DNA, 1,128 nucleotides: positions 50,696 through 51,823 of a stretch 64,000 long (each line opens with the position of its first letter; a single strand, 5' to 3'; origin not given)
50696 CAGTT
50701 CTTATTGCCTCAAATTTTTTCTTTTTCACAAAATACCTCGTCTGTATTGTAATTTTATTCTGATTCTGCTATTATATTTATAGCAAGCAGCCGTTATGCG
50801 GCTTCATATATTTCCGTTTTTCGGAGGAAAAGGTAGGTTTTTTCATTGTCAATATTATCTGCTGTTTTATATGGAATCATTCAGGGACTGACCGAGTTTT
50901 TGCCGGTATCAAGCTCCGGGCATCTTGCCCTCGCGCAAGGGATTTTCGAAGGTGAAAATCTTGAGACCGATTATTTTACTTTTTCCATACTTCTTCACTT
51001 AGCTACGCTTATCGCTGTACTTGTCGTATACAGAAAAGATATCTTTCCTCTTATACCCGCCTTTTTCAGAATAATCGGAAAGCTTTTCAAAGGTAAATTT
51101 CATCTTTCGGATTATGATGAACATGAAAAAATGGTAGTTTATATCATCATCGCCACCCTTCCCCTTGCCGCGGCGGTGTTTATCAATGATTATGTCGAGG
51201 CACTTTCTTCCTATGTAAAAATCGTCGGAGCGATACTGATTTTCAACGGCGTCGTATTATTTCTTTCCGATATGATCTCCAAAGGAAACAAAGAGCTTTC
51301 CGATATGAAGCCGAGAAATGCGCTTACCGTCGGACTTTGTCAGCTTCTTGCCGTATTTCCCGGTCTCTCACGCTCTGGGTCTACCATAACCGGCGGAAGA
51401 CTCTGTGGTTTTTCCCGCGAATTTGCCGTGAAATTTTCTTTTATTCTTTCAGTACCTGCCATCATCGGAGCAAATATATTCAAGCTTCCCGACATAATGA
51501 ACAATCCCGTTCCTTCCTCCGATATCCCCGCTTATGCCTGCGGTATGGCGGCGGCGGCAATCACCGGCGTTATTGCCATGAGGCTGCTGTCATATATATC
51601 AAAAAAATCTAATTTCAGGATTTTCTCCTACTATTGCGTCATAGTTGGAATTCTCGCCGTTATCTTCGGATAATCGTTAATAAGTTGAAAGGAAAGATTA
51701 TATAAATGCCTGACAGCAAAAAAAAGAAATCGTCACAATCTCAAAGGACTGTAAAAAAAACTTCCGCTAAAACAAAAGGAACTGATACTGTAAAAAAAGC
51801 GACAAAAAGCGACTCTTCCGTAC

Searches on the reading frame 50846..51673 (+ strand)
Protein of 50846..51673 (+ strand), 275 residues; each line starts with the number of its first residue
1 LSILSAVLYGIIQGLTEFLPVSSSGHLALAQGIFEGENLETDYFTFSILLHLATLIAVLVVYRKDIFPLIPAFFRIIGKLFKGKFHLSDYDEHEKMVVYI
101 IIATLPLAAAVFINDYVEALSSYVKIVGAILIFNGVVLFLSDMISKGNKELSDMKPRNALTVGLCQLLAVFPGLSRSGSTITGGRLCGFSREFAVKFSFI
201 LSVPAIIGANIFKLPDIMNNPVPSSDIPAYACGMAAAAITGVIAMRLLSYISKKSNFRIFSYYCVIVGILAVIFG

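Call 53: find_homologous_proteins(query=window:50846-51673:+, max_evalue=1e-20)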
Query window:50846-51673:+ (275 aa): 7906 proteins with E <= 1e-20 among 8000 candidates; the best 120 are listed.
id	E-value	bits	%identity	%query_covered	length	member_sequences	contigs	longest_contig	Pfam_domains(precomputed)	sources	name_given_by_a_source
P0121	1.4e-170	583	100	100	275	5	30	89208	PF02673.25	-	-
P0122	3.1e-143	494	82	96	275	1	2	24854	PF02673.25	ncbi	-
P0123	2.0e-141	488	80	100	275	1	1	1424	PF02673.25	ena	-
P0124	3.5e-141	487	80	100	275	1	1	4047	PF02673.25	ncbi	-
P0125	7.3e-140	483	77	100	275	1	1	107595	PF02673.25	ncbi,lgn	-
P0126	8.7e-140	483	79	100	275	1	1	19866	PF02673.25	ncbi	-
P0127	1.3e-138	479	79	100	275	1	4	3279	PF02673.25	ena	-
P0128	2.8e-138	478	79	100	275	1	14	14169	PF02673.25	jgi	-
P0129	1.5e-137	475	78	100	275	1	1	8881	PF02673.25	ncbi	-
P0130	6.1e-137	473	80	100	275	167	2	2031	PF02673.25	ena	-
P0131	3.1e-136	471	77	100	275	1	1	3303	PF02673.25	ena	-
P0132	3.9e-136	471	76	100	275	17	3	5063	PF02673.25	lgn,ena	-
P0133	1.4e-135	469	77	100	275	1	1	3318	PF02673.25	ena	-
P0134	4.4e-135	467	78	100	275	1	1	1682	PF02673.25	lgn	-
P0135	5.8e-135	467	78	100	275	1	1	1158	PF02673.25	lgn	-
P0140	3.0e-132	458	77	100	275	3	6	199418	PF02673.25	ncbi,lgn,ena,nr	ncbi:MAG: undecaprenyl-diphosphate phosphatase [Clostridia bacterium]|nr:undecaprenyl-diphosphate ph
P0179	8.5e-114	397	66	100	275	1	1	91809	PF02673.25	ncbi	-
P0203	2.2e-110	386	64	100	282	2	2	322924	PF02673.25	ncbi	ncbi:MAG: undecaprenyl-diphosphate phosphatase [Eubacteriales bacterium]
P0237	7.7e-108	378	63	100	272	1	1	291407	PF02673.25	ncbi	-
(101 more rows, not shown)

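Call 54: find_encoding_contigs(protein=P0125, flank=6000, max_places=1)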
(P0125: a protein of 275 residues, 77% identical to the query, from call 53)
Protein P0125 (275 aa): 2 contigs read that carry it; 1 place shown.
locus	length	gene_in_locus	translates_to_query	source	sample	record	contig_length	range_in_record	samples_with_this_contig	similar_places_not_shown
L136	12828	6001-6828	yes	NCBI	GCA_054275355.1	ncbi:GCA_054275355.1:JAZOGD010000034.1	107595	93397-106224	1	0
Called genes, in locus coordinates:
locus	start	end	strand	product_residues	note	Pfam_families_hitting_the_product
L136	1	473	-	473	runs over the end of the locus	PF03600:CitMHS (faint), PF03606:DcuC, PF03553:Na_H_antiporter (weak)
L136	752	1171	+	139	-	-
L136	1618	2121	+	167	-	-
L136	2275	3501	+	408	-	PF05496:RuvB_N, PF01078:Mg_chelatase (faint), PF00004:AAA, PF16193:AAA_assoc_2, PF12002:MgsA_C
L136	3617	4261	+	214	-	PF12844:HTH_19, PF13560:HTH_31, PF01381:HTH_3, PF07022:Phage_CI_repr (weak)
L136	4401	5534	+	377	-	PF09587:PGA_cap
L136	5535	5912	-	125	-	PF01925:TauE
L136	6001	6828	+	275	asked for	PF02673:BacA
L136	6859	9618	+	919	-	PF13491:FtsK_4TM (weak), PF17854:FtsK_alpha, PF01580:FtsK_SpoIIIE, PF01935:DUF87 (faint), PF09397:FtsK_gamma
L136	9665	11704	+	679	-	-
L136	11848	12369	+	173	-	PF04542:Sigma70_r2, PF08281:Sigma70_r4_2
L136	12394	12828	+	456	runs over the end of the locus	-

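Call 55: find_encoding_contigs(protein=P0140, flank=6000, max_places=1)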
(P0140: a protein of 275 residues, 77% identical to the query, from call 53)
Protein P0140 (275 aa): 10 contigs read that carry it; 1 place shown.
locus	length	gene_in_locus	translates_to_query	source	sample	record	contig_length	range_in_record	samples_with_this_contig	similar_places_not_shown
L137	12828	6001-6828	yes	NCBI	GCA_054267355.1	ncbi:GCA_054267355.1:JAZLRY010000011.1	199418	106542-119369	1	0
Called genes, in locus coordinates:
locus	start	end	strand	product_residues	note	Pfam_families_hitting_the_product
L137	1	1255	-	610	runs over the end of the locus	PF00753:Lactamase_B, PF19583:ODP, PF12706:Lactamase_B_2 (weak), PF01613:Flavin_Reduct, PF21349:RUBY_RBDX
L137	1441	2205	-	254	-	PF01182:Glucosamine_iso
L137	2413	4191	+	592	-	PF00144:Beta-lactamase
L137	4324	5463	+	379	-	PF09587:PGA_cap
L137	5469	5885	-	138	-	PF01925:TauE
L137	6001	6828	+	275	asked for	PF02673:BacA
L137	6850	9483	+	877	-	PF17854:FtsK_alpha, PF01580:FtsK_SpoIIIE, PF09397:FtsK_gamma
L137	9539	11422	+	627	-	PF01134:GIDA, PF07992:Pyr_redox_2 (weak), PF21680:GIDA_C_1st, PF13932:SAM_GIDA_C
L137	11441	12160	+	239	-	PF02527:GidB, PF13847:Methyltransf_31, PF13649:Methyltransf_25 (weak)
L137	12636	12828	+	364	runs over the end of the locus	PF01381:HTH_3, PF12844:HTH_19 (weak), PF13443:HTH_26 (weak), PF13560:HTH_31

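Call 56: find_encoding_contigs(protein=P0179, flank=6000, max_places=1)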
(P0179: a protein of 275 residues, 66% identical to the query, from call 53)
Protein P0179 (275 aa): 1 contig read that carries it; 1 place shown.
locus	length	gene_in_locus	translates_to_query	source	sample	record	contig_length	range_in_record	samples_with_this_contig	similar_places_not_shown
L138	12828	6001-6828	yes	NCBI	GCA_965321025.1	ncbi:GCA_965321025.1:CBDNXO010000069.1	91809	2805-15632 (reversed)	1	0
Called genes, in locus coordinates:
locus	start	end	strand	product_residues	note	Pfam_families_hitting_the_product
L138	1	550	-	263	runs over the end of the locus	PF21302:Zn_ribbon_RlmA, PF02353:CMAS (weak), PF01209:Ubie_methyltran (weak), PF13489:Methyltransf_23 (weak), PF13847:Methyltransf_31, PF08241:Methyltransf_11, PF08242:Methyltransf_12 (weak), PF13649:Methyltransf_25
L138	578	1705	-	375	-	PF14199:DUF4317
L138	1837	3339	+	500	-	PF13091:PLDc_2, PF00614:PLDc (weak)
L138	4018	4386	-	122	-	PF16320:Ribosomal_L12_N, PF00542:Ribosomal_L12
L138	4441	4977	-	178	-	PF00466:Ribosomal_L10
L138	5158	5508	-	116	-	PF01925:TauE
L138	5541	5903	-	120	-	PF01925:TauE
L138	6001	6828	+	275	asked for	PF02673:BacA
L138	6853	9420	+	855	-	PF17854:FtsK_alpha, PF01580:FtsK_SpoIIIE, PF09397:FtsK_gamma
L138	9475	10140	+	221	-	PF02223:Thymidylate_kin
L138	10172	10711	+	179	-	PF01965:DJ-1_PfpI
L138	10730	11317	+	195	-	PF01812:5-FTHF_cyc-lig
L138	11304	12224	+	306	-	PF02517:Rce1-like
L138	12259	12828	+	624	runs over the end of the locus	PF02618:YceG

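Call 57: find_encoding_contigs(protein=P0203, flank=6000, max_places=1)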
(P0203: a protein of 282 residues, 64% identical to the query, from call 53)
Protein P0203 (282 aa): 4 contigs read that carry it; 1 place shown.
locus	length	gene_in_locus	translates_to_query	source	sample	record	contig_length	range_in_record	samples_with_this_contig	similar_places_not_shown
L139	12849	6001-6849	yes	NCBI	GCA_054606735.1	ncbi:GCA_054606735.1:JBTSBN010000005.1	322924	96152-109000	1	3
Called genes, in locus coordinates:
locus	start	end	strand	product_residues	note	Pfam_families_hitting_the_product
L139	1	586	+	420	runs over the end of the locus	PF00535:Glycos_transf_2, PF13641:Glyco_tranf_2_3, PF13632:Glyco_trans_2_3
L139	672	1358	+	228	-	PF00072:Response_reg, PF00486:Trans_reg_C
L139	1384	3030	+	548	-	PF00512:HisKA, PF02518:HATPase_c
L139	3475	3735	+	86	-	-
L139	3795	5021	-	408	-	PF07690:MFS_1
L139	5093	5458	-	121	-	PF01925:TauE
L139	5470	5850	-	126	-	PF01925:TauE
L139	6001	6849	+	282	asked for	PF02673:BacA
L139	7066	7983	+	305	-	PF01261:AP_endonuc_2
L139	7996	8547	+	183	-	PF06962:rRNA_methylase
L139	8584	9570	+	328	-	PF01113:DapB_N (faint), PF16654:DAPDH_C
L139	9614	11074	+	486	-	-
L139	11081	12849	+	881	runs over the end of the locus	-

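Call 58: find_encoding_contigs(protein=P0237, flank=6000, max_places=1)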
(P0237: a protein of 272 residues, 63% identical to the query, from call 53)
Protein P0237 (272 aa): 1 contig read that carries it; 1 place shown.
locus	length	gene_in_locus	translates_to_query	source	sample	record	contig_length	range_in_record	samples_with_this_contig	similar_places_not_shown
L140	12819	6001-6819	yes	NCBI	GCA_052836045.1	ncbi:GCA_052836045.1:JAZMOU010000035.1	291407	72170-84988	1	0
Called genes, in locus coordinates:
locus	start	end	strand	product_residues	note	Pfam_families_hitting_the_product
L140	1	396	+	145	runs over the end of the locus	PF04397:LytTR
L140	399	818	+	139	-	-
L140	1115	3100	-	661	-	PF02922:CBM_48, PF00128:Alpha-amylase, PF02806:Alpha-amylase_C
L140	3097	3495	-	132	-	-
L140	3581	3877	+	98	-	-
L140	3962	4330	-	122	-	PF16320:Ribosomal_L12_N, PF00542:Ribosomal_L12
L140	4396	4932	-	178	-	PF00466:Ribosomal_L10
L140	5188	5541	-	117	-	PF01925:TauE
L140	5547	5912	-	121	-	PF01925:TauE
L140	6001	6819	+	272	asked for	PF02673:BacA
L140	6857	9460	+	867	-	PF17854:FtsK_alpha, PF01580:FtsK_SpoIIIE, PF09397:FtsK_gamma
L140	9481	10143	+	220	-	PF01712:dNK (weak), PF02223:Thymidylate_kin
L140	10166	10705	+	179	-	PF01965:DJ-1_PfpI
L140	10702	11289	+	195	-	PF01812:5-FTHF_cyc-lig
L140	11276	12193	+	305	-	PF02517:Rce1-like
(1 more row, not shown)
